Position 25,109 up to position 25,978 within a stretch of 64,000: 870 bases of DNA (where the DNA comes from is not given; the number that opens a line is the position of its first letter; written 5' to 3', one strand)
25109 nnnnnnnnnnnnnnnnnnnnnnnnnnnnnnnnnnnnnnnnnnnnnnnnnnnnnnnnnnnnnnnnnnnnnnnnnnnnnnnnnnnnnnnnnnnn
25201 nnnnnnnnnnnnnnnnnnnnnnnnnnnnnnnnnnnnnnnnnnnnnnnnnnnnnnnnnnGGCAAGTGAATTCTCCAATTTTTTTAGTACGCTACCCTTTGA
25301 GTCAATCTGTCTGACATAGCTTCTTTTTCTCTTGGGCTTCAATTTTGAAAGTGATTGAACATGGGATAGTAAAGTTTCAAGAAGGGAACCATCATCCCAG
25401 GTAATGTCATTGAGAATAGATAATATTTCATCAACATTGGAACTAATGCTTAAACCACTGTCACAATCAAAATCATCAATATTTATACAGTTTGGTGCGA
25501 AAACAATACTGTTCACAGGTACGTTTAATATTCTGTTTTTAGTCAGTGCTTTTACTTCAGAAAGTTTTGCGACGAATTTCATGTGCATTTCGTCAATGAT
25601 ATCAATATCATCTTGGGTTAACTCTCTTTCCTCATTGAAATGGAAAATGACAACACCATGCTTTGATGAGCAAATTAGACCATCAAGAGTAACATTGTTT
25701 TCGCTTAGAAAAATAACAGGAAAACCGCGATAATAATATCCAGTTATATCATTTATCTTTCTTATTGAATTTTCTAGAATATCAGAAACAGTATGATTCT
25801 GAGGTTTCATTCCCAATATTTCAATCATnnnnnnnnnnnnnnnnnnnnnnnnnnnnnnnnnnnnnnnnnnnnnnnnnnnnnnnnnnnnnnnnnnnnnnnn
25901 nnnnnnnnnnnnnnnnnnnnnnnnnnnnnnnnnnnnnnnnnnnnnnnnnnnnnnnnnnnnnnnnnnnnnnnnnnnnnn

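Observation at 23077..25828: Candidate anti-phage defense operon (SF1 helicase-like ATPase plus 220-aa unknown protein) in the P4-satellite cargo hotspot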

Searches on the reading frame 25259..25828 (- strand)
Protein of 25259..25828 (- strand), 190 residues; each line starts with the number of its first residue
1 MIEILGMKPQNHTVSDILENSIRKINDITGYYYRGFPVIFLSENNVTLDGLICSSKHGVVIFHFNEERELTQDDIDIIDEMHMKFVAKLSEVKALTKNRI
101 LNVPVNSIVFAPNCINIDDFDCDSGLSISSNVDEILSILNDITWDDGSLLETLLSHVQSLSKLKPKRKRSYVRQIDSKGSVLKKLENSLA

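Call 60: profile_search(alignment_id=A3)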
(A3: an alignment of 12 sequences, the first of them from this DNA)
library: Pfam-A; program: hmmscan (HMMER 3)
A. the first sequence (190 residues): domains with independent E <= 10: 1; with E <= 0.001: 0
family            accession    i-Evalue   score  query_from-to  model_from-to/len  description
DUF7309           PF23988.1        0.37    10.6      57-86         81-110/170  Domain of unknown function (DUF7309)
B. every sequence of the alignment scanned on its own (12 sequences): families by number of members that match
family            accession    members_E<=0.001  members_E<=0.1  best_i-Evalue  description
Stap_Strp_toxin   PF01123.25                 0               1        6.2e-03  Staphylococcal/Streptococcal toxin, OB-fold domain
Bul1_C            PF04426.17                 0               1        2.9e-02  Bul1 C terminus
NuiA_2            PF23151.1                  0               1        5.7e-02  NuiA-like

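Call 67: search_protein_representatives(alignment_id=A3)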
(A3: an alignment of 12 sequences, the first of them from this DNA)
Query: 12 sequences, 189 profile positions. Proteins with E-value up to 0.001 (for the whole library): 698; up to 1e-10: 417; up to 1e-30: 67. The best 150 are listed.
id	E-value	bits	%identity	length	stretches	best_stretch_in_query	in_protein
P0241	1.2e-71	256.7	-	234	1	1-189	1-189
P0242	8.2e-54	198.6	-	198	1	1-189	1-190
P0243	1.6e-53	197.6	-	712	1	4-189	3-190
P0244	2.3e-52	193.9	-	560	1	1-189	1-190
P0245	1.4e-51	191.3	-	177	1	1-179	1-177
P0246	9.9e-49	182.0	-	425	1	1-189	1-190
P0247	7.7e-48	179.1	-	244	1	1-189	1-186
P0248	1.1e-47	178.6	-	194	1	1-189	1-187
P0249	1.6e-46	174.8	-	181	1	1-182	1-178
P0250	4.8e-46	173.2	-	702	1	1-189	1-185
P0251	8.3e-46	172.5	-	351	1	3-189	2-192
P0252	1.6e-45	171.5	-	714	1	1-189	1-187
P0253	3.1e-45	170.6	-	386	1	1-189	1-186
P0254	4.5e-45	170.1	-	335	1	1-189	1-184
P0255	1.1e-44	168.8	-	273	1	2-189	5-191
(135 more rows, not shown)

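Call 84: search_solved_structures(query=A3, max_evalue=10, show_alignments=2)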
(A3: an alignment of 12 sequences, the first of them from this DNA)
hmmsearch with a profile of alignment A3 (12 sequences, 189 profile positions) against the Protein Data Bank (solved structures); distinct sequences matched with E-value up to 10: 0.

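Call 85: search_protein_families(proteins=[window:25259-25828:-], library=padloc, max_evalue=10)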
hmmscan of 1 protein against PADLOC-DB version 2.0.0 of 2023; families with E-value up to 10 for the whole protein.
seq(190 aa): 1 family
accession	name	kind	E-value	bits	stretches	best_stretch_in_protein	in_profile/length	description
PDLC03002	Helicase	-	8.6e-36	121.4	1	1-190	1-189/707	-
